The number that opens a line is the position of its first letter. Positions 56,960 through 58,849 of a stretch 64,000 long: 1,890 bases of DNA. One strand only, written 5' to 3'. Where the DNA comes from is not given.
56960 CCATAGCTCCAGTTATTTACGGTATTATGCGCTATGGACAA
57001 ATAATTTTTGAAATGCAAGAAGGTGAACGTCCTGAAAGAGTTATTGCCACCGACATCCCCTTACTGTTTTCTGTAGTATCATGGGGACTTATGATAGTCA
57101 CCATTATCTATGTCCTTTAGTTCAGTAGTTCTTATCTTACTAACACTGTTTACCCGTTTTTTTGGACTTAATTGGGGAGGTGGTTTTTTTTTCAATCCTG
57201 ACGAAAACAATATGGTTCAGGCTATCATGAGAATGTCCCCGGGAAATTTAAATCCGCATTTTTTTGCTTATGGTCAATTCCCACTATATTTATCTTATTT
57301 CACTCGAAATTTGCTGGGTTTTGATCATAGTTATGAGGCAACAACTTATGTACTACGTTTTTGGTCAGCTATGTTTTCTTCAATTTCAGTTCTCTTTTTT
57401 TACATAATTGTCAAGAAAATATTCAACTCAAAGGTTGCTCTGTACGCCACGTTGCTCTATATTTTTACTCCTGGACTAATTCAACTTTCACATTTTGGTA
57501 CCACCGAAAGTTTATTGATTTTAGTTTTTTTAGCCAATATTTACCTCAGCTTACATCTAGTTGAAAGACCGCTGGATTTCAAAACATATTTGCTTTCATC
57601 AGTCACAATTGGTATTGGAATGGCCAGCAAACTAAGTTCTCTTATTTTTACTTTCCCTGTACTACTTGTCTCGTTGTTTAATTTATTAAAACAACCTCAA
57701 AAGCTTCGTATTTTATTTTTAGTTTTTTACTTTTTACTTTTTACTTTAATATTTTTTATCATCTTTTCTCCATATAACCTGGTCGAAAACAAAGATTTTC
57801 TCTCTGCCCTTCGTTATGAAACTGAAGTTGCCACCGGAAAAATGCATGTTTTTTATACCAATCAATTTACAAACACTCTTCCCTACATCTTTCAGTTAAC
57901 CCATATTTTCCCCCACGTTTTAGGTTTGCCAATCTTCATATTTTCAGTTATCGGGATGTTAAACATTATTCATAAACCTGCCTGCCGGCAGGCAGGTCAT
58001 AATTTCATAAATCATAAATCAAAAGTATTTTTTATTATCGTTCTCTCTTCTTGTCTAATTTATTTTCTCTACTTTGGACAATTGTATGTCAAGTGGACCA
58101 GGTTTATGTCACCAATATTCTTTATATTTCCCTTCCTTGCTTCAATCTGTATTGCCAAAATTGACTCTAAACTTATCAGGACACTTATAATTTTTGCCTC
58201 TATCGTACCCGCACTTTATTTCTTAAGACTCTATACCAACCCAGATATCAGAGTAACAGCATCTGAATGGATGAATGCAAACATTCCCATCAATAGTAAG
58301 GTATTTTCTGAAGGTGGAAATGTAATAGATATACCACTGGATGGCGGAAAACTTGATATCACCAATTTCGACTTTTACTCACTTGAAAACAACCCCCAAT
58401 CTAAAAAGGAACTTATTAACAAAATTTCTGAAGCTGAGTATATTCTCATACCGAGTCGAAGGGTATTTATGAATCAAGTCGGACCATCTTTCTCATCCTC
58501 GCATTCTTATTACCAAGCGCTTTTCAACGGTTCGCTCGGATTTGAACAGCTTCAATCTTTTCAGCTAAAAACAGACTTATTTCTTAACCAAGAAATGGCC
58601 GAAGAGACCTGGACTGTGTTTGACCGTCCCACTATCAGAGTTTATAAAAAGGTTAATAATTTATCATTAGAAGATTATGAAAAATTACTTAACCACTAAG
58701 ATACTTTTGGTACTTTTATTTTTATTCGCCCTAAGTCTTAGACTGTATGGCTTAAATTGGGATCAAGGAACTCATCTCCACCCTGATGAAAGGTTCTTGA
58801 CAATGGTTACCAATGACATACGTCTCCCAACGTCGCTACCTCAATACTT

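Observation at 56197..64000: Mycobacterium-like polyprenyl-phospho-pentose module: DPPR-synthase homolog + two GT-C transferases + methyltransferases + GT4 + PAP2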

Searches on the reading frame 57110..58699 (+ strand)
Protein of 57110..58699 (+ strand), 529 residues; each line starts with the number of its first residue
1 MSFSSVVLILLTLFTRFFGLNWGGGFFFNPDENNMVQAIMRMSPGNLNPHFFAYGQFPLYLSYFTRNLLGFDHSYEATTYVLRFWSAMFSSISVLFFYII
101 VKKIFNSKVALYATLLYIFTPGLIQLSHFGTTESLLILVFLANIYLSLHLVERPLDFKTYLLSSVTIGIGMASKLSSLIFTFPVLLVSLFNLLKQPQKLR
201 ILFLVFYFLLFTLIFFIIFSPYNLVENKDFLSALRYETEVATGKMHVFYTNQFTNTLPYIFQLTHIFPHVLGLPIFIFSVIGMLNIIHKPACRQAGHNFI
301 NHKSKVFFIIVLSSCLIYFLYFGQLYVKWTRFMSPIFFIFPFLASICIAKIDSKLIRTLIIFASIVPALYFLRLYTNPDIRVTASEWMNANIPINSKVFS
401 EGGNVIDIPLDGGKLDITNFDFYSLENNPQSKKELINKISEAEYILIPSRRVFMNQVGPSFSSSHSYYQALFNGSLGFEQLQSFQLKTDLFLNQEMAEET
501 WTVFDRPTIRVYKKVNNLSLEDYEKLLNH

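Call 3: search_protein_families(library=pfam, proteins=[window:57110-58699:+], max_evalue=0.01)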
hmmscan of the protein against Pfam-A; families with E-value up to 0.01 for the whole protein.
window:57110-58699:+ (529 aa): 2 families
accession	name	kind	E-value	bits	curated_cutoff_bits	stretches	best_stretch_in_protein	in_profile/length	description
PF13231.12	PMT_2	-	8.3e-14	52.5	26.1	1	80-221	22-156/160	Dolichyl-phosphate-mannose-protein mannosyltransferase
PF02366.24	PMT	-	4.4e-10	40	22.7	1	70-218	73-227/245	Dolichyl-phosphate-mannose-protein mannosyltransferase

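Call 6: search_protein_families(library=ncbifam, proteins=[window:57110-58699:+], max_evalue=0.01)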
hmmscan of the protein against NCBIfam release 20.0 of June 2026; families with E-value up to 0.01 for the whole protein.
window:57110-58699:+ (529 aa): 1 family
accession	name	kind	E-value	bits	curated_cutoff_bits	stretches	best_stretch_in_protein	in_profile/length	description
TIGR04154.1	archaeo_STT3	subfamily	0.0051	15.2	450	1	73-143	89-165/831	oligosaccharyl transferase, archaeosortase A system-associated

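Call 10: search_solved_structures(query=window:57110-58699:+, max_evalue=1, show_alignments=1)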
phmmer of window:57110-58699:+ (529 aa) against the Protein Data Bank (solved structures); distinct sequences matched with E-value up to 1: 4.
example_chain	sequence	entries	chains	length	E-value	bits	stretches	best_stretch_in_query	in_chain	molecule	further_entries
8deq_A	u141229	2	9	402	0.12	14.2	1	13-151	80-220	Spike glycoprotein E1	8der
7sfv_A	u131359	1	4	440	0.14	13.9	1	13-151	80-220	Spike glycoprotein E1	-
3j0c_A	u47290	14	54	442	0.15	13.9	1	13-151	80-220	E1 envelope glycoprotein | Spike glycoprotein E1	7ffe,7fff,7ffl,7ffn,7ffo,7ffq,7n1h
8eeu_A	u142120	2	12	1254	0.76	11.5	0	13-150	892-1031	Coat protein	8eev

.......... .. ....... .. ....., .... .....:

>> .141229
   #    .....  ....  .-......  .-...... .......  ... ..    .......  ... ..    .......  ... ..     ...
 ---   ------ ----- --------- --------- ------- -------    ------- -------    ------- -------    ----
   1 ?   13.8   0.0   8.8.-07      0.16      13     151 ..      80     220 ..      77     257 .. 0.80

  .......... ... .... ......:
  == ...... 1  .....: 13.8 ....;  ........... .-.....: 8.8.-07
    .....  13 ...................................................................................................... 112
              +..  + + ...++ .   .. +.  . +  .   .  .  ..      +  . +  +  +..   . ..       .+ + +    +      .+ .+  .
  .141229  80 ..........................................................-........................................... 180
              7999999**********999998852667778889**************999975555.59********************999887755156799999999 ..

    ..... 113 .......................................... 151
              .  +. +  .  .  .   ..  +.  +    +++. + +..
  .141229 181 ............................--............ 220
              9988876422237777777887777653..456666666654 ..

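Call 16: find_homologous_proteins(query=window:57110-58699:+, max_evalue=0.00001)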
Query window:57110-58699:+ (529 aa): 992 proteins with E <= 0.00001 among 8000 candidates; the best 120 are listed.
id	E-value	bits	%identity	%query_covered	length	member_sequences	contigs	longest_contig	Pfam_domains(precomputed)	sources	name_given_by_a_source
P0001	0.0e+0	1165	100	100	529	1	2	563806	PF02366.25,PF13231.13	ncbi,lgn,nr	ncbi:glycosyltransferase family 39 protein [Candidatus Shapirobacteria bacterium]|nr:glycosyltransfe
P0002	5.1e-261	885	78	100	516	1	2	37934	PF02366.25,PF03901.24,PF13231.13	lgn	-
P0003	1.3e-235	801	70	100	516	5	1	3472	PF02366.25,PF03901.24,PF13231.13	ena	-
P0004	6.4e-235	799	71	100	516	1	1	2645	PF02366.25,PF13231.13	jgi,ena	-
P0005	4.1e-234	796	69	97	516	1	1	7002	PF13231.13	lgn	-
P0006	5.1e-226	769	67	100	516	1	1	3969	PF13231.13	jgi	-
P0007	2.0e-204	698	61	100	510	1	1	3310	PF02366.25,PF13231.13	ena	-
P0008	4.3e-192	657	59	100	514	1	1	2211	PF02366.25,PF13231.13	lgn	-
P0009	4.0e-178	611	61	92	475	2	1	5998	PF02366.25,PF13231.13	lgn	-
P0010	2.3e-172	592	55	100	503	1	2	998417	PF02366.25,PF13231.13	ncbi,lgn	ncbi:MAG: glycosyltransferase family 39 protein [Microgenomates group bacterium]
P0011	9.6e-171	587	53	99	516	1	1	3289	PF13231.13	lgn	-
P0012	4.5e-170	585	55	100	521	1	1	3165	PF02366.25,PF13231.13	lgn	-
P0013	4.6e-163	562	51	100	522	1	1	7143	PF02366.25,PF13231.13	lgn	-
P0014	7.3e-160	551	50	99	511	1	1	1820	PF02366.25,PF13231.13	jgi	jgi:4-amino-4-deoxy-L-arabinose transferase-like glycosyltransferase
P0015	3.5e-159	549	50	99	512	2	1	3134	PF02366.25,PF13231.13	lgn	-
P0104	3.3e-142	493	47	99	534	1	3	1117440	PF02366.25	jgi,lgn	jgi:hypothetical protein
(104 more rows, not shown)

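Call 18: find_encoding_contigs(protein=P0010, flank=10000, max_places=2)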
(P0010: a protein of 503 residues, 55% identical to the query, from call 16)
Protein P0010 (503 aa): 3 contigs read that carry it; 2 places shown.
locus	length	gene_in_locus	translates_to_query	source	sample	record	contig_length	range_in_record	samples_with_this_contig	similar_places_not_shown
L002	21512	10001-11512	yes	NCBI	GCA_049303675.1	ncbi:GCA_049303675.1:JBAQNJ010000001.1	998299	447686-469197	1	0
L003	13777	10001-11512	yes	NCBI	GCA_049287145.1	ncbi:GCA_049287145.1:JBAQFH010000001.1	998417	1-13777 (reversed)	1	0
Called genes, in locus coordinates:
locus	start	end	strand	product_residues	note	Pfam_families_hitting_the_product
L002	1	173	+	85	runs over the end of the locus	-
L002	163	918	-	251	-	PF01026:TatD_DNase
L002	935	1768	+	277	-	PF02498:Bro-N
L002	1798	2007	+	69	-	-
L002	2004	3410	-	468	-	PF00133:tRNA-synt_1, PF01406:tRNA-synt_1e, PF09334:tRNA-synt_1g, PF00133:tRNA-synt_1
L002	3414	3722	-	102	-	PF01649:Ribosomal_S20p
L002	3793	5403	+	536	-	PF03023:MurJ, PF01554:MatE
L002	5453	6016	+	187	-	-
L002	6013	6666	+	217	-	-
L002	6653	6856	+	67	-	-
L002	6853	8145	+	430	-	PF19077:Big_13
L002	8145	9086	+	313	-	-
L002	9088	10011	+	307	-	PF01040:UbiA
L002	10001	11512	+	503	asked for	PF13231:PMT_2, PF02366:PMT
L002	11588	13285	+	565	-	PF02366:PMT (weak), PF13231:PMT_2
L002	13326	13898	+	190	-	PF14378:PAP2_3 (weak), PF01569:PAP2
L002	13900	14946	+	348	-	PF01073:3Beta_HSD, PF01370:Epimerase, PF02719:Polysacc_synt_2, PF04321:RmlD_sub_bind, PF05368:NmrA (weak), PF13460:NAD_binding_10, PF16363:GDP_Man_Dehyd, PF07993:NAD_binding_4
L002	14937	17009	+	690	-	PF10060:DUF2298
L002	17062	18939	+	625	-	PF00580:UvrD-helicase, PF13245:AAA_19, PF13604:AAA_30 (faint), PF01443:Viral_helicase1 (faint), PF13361:UvrD_C, PF13538:UvrD_C_2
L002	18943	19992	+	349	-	PF02388:FemAB, PF13480:Acetyltransf_6 (weak), PF02388:FemAB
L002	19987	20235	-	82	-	-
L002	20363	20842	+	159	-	-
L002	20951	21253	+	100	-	PF02686:GatC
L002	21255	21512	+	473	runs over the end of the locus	PF01425:Amidase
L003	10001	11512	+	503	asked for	PF13231:PMT_2, PF02366:PMT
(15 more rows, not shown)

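Call 19: find_encoding_contigs(protein=P0104, flank=10000, max_places=2)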
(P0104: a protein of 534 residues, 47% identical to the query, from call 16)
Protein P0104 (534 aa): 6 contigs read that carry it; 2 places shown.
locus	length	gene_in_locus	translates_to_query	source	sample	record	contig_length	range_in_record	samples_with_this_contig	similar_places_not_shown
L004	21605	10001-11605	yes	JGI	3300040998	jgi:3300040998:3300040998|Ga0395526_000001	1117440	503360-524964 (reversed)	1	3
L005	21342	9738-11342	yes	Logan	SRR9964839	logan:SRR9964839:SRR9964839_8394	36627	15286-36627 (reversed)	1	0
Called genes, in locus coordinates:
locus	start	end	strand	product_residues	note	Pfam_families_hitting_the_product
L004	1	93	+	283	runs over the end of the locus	PF00763:THF_DHG_CYH, PF02882:THF_DHG_CYH_C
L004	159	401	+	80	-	PF13192:Thioredoxin_3 (weak)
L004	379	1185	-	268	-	PF01026:TatD_DNase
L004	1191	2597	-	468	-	PF00133:tRNA-synt_1, PF01406:tRNA-synt_1e, PF09334:tRNA-synt_1g, PF00133:tRNA-synt_1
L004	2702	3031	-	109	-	PF01649:Ribosomal_S20p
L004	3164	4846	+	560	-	PF03023:MurJ, PF01554:MatE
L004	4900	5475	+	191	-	-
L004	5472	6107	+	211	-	-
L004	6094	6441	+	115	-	-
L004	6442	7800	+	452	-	-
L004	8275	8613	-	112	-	-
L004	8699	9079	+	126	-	-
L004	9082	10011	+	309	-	PF01040:UbiA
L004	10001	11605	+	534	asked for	PF02366:PMT (weak)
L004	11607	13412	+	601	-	PF02366:PMT (weak), PF13231:PMT_2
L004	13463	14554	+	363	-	PF04015:DUF362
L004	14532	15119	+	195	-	PF01569:PAP2, PF14378:PAP2_3, PF14360:PAP2_C (weak)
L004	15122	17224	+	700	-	PF10060:DUF2298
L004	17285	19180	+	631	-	PF00580:UvrD-helicase, PF13245:AAA_19, PF13604:AAA_30 (faint), PF01443:Viral_helicase1 (faint), PF13361:UvrD_C, PF13538:UvrD_C_2 (faint)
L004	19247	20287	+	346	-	PF02388:FemAB, PF13480:Acetyltransf_6, PF02388:FemAB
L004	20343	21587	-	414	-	PF00246:Peptidase_M14, PF04294:VanW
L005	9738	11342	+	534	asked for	PF02366:PMT (weak)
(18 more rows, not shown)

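Call 37: search_protein_families(library=pfam, proteins=[L002:13900-14946:+, L004:13463-14554:+], max_evalue=0.01)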
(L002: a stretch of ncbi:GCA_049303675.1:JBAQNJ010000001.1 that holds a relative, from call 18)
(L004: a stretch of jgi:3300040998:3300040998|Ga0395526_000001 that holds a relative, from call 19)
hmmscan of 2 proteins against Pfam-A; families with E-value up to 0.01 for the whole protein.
L002:13900-14946:+ (348 aa): 10 families
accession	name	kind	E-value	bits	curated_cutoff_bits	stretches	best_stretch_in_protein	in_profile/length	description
PF01370.27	Epimerase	-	6.8e-40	137.4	20.9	1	7-228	1-240/240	NAD dependent epimerase/dehydratase family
PF16363.11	GDP_Man_Dehyd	-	8.5e-22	78.5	27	1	8-308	1-327/332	GDP-mannose 4,6 dehydratase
PF01073.25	3Beta_HSD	-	1.1e-20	74.3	22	1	8-220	1-235/280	3-beta hydroxysteroid dehydrogenase/isomerase family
PF13460.12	NAD_binding_10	-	5.4e-15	56.2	27.2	1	11-165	1-145/184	NAD(P)H-binding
PF07993.18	NAD_binding_4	-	1e-11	44.9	20.1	1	60-173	82-214/258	Male sterility protein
PF04321.23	RmlD_sub_bind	-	2e-10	40.7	27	1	6-247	2-232/287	RmlD substrate binding domain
PF02719.21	Polysacc_synt_2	-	2.5e-10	40.5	20.2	1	7-113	1-128/293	Polysaccharide biosynthesis protein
PF05368.20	NmrA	-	2.7e-07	30.9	27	1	5-112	3-106/298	NmrA-like family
PF00106.31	adh_short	-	0.00022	21.2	26.6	1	5-93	1-90/195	short chain dehydrogenase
PF08659.16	KR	-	0.0018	18.7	22.6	0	6-34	2-30/180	KR domain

L004:13463-14554:+ (363 aa): 1 family
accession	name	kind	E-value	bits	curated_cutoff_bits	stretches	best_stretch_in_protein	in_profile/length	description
PF04015.17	DUF362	-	6e-27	95.4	24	1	35-238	2-199/200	Domain of unknown function (DUF362)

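Call 47: predict_structure(alignment_id=A1)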
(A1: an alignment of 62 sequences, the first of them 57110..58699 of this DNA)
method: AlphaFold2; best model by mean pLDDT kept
length: 529 residues; sequences in the alignment: 62
mean_pLDDT: 91.1   pTM: 0.91
mean pLDDT of the five models: 91.1, 90.3, 89.2, 89.1, 88.8
residues with pLDDT >= 90: 373; 70-90: 132; 50-70: 17; < 50: 7
segments of 3 or more residues with pLDDT < 50: 292-296
pLDDT, mean of each block of 10 residues (from residue 1): 81 96 85 94 93 89 97 95 98 98 94 98 93 96 98 97 98 93 98 97 98 97 91 87 81 84 92 97 82 50 89 96 77 93 95 96 97 91 93 94 67 85 88 94 94 87 94 97 92 87 86 97 91
secondary structure, 60 per line:
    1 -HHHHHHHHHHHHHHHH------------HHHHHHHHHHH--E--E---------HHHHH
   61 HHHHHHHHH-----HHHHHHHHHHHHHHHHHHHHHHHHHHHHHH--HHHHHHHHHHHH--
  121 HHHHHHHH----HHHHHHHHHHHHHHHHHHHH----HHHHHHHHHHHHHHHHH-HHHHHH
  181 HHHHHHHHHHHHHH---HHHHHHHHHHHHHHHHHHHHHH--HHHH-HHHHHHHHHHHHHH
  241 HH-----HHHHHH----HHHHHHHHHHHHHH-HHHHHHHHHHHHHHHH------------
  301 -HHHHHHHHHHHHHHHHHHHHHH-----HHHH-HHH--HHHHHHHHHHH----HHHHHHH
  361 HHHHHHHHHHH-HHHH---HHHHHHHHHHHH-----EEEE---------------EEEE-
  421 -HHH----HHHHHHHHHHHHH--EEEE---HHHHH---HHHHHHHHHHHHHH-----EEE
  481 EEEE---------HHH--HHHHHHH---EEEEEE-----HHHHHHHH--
elements in order: H2-17 H30-40 H56-69 H75-104 H107-118 H121-128 H133-152 H157-173 H175-194 H198-219 H222-225 H227-242 H248-253 H258-271 H273-288 H302-323 H329-332 H339-349 H354-371 H373-376 H380-391 E397-400 E416-419 H429-441 E444-447 H451-455 H459-472 E478-484 H499-505 E509-514 H520-527

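Call 51: fold_search(model_id=the predicted structure, library=pdb)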
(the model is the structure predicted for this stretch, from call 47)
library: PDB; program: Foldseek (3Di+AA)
matches with E <= 10: 261; with E <= 0.001: 39
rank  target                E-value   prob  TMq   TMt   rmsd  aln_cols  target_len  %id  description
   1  7oci_F                3.1e-09  1.00  0.45  0.39  13.8       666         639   13  Cryo-EM structure of yeast Ost6p containing oligosaccharyltransferase complex (released 2022-02-16)
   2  9n9j_I                9.2e-09  1.00  0.46  0.37  13.7       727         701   13  Structure of a GRP94 folding intermediate engaged with a CCDC134- and FKBP11-bound secretory translocon (released 2025-11-19)
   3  8age_A                1.4e-08  1.00  0.47  0.40  14.5       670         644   14  Structure of yeast oligosaccharylransferase complex with acceptor peptide bound (released 2022-12-07)
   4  9s6s_A                1.6e-08  1.00  0.46  0.45  10.9       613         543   11  Ternary cryo-EM structure of human ALG9 with Dol25-PP-GlcNAc2Man6, Dol25-P-Man and Fab (released 2026-03-18)
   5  6ezn_F                1.8e-08  1.00  0.44  0.37  14.8       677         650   12  Cryo-EM structure of the yeast oligosaccharyltransferase (OST) complex (released 2018-01-17)
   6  6c26_A                2.6e-08  1.00  0.44  0.38  14.4       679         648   13  The Cryo-EM structure of a eukaryotic oligosaccharyl transferase complex (released 2018-01-31)
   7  8b6l_I                2.9e-08  1.00  0.45  0.37  13.2       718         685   13  Subtomogram average of the human Sec61-TRAP-OSTA-translocon (released 2022-12-07)
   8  9s6t_A                3.8e-08  1.00  0.47  0.51   9.5       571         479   15  Ternary cryo-EM structure of chicken ALG12 with Dol25-PP-GlcNAc2Man7, Dol25-P-Man, and Fab (released 2026-03-18)
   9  3waj                  4.4e-08  1.00  0.47  0.33  15.4       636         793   14  Crystal structure of the Archaeoglobus fulgidus oligosaccharyltransferase (O29867_ARCFU) complex with Zn and sulfate (released 2013-10-30)
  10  8agc_A                6.2e-08  1.00  0.50  0.40  10.8       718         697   14  Structure of yeast oligosaccharylransferase complex with lipid-linked oligosaccharide and non-acceptor peptide bound (released 2022-12-07)
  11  7e9s_A                7.8e-08  1.00  0.52  0.35   9.9       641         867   11  Archaeal oligosaccharyltransferase AglB from Archaeoglobus fulgidus in complex with an inhibitory peptide and a dolich (released 2021-09-08)
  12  3wak                  1.4e-07  1.00  0.47  0.31  12.9       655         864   13  Crystal structure of the Archaeoglobus fulgidus oligosaccharyltransferase (O29867_ARCFU) in the apo form (released 2013-10-30)
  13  8agb_A                1.4e-07  1.00  0.45  0.38  13.9       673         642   14  Structure of yeast oligosaccharylransferase complex with lipid-linked oligosaccharide bound (released 2022-12-07)
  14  6ftg_5                1.5e-07  1.00  0.47  0.40  15.1       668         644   13  Subtomogram average of OST-containing ribosome-translocon complexes from canine rough microsomal membranes (released 2018-03-21)
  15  9s6u_A                1.7e-07  1.00  0.49  0.48  10.0       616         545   12  Ternary cryo-EM structure of human ALG9 with Dol25-PP-GlcNAc2Man8, Dol25-P-Man and Fab (released 2026-03-18)
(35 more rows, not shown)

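Call 58: search_protein_families(library=ncbifam, proteins=[L002:13900-14946:+, L004:13463-14554:+], max_evalue=0.001)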
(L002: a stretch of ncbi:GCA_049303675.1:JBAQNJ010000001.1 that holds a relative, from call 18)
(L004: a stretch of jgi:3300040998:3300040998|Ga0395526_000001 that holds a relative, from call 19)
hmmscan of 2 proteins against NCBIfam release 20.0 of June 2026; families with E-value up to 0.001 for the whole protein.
L002:13900-14946:+ (348 aa): 31 families (the best 25 are shown)
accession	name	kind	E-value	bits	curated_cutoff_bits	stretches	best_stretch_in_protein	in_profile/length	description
TIGR03466.1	HpnA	hypoth_equivalog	3.7e-28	98.4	367.65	1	6-170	2-174/327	hopanoid-associated sugar epimerase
NF042422.1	oxyalk_red_OleD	equivalog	4.1e-22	79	580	1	7-313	3-324/329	2-alkyl-3-oxoalkanoate reductase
TIGR04180.1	EDH_00030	hypoth_equivalog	2.7e-21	75.9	475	1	7-245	1-255/297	NAD-dependent 4,6-dehydratase LegB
TIGR01181.1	dTDP_gluc_dehyt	equivalog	2.9e-19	69.3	365.1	1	7-322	2-316/321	dTDP-glucose 4,6-dehydratase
TIGR01179.1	galE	equivalog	2.2e-18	66.2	262.3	1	7-162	2-172/332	UDP-glucose 4-epimerase GalE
NF042423.1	oxyalk_red_Shew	equivalog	2.4e-17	63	580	1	5-185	9-193/331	2-alkyl-3-oxoalkanoate reductase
TIGR03589.1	PseB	equivalog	1.4e-15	57.1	407.75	1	5-114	5-126/324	UDP-N-acetylglucosamine 4,6-dehydratase (inverting)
NF043036.1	ErythonDh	equivalog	1.2e-12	47.7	325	1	7-156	3-168/321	D-erythronate dehydrogenase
TIGR01746.1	Thioester-redct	subfamily_domain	2.1e-12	46.9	213.35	1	45-174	61-203/371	thioester reductase domain-containing protein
TIGR01777.1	yfcH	hypoth_equivalog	2.7e-12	46.9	207.35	1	7-236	1-231/292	TIGR01777 family oxidoreductase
NF052578.1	StrlDmthSdmBMthl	equivalog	5e-12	46.2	600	1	6-169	2-172/328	sterol demethylase protein SdmB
TIGR02622.1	CDP_4_6_dhtase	equivalog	1e-11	44.6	278.45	1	5-157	5-174/352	CDP-glucose 4,6-dehydratase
NF047922.1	GDPFucSynFcl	equivalog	4.6e-11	42.7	500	1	5-275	3-282/308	GDP-L-fucose synthase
NF004520.0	PRK05865.1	equivalog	5e-11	41.2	1509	1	7-115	3-105/854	sugar epimerase family protein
NF041293.1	G6PDh_Azf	equivalog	1.7e-10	40.8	400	1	5-116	3-118/252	NAD-dependent glucose-6-phosphate dehydrogenase Azf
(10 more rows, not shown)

L004:13463-14554:+ (363 aa): 1 family
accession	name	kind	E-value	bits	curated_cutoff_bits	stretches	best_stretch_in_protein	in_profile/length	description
NF052623.1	Npun_F2552_fam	equivalog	4e-09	36.3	500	1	143-268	137-265/314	Npun_F2552 family protein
